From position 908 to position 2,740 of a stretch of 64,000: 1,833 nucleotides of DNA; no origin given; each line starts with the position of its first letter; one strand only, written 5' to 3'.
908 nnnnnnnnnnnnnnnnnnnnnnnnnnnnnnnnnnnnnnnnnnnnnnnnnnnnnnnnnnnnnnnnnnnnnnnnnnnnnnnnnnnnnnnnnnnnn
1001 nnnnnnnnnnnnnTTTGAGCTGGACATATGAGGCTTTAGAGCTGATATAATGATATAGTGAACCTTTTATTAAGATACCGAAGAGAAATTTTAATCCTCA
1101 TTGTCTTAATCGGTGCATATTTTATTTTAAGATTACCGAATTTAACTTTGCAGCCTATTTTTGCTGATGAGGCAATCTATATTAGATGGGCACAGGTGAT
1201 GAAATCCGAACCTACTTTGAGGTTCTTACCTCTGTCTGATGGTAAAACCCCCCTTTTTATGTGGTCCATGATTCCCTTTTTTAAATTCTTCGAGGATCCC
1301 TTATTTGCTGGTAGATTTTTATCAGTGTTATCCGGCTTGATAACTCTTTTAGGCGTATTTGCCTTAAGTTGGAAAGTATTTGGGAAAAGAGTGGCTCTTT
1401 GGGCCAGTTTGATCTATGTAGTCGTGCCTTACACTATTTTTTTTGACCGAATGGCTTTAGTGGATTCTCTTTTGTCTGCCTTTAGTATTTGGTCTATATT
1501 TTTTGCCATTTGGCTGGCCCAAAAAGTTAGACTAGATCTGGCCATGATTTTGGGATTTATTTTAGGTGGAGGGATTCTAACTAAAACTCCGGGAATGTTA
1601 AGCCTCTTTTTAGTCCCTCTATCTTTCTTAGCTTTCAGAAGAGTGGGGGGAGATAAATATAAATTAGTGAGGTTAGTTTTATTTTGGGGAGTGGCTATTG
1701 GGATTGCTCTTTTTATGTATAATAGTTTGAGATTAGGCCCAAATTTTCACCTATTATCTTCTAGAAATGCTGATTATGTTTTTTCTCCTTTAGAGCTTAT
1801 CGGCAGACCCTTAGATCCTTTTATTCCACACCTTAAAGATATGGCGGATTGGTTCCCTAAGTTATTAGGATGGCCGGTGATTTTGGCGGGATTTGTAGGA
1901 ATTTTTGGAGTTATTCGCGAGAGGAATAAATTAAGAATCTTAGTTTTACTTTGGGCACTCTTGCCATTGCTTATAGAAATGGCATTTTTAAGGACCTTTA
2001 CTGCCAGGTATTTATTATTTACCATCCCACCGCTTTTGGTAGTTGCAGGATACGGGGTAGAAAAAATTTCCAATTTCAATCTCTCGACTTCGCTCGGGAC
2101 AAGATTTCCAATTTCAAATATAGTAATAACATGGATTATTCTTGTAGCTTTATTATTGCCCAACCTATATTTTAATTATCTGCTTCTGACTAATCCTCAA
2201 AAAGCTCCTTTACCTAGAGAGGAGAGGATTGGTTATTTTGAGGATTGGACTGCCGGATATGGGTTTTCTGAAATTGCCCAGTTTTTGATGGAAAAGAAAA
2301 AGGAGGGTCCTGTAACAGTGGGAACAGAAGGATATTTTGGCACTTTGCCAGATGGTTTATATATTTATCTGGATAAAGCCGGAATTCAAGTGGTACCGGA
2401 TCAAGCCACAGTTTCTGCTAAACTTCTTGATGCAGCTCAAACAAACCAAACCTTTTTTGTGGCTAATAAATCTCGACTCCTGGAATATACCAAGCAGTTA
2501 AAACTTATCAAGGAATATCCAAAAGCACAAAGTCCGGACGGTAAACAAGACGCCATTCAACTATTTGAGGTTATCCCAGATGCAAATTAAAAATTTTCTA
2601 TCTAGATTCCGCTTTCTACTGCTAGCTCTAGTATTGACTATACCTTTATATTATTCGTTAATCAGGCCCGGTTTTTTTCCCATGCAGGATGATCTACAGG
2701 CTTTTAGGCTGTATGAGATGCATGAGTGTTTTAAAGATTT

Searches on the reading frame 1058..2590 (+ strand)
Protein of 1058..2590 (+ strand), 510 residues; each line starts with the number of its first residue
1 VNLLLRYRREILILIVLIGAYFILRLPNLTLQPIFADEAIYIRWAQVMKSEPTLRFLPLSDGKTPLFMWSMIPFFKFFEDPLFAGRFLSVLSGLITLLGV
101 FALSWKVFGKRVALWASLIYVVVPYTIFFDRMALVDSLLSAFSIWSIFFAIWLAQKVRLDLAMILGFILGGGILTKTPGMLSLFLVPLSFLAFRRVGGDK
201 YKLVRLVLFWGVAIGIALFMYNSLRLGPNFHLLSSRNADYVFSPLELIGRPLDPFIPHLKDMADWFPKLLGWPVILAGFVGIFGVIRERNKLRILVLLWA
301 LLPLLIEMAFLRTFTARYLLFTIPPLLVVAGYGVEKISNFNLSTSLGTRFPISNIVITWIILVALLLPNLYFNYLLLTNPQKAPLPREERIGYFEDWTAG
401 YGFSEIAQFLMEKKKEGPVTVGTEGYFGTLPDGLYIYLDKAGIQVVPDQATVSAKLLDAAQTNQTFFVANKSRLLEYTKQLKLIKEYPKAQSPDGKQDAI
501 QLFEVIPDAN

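Call 30: search_protein_families(library=pfam, proteins=[window:1058-2590:+], max_evalue=0.01)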
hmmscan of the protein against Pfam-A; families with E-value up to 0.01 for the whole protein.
window:1058-2590:+ (510 aa): 2 families
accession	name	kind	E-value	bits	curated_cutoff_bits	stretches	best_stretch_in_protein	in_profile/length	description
PF13231.12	PMT_2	-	1.7e-13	51.5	26.1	1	63-220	2-155/160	Dolichyl-phosphate-mannose-protein mannosyltransferase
PF02366.24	PMT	-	2.8e-07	30.8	22.7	1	62-190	61-196/245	Dolichyl-phosphate-mannose-protein mannosyltransferase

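Call 51: find_encoding_contigs(protein=window:1058-2590:+, flank=10000, max_places=1)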
Protein window:1058-2590:+ (510 aa): 1 contig read that carries it; 1 place shown.
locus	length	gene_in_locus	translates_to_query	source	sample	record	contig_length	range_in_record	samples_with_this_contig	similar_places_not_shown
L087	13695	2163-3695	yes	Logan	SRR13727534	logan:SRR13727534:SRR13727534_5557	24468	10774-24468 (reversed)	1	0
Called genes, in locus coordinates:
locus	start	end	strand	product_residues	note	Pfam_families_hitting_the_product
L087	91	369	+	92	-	-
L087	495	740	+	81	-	-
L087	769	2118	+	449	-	PF13231:PMT_2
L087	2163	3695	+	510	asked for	PF02366:PMT (weak), PF13231:PMT_2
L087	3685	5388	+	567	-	-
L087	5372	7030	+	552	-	PF10131:PTPS_related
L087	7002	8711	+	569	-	-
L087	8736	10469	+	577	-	PF10131:PTPS_related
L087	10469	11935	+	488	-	PF01943:Polysacc_synt, PF13440:Polysacc_synt_3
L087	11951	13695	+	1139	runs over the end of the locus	PF12979:DUF3863 (weak)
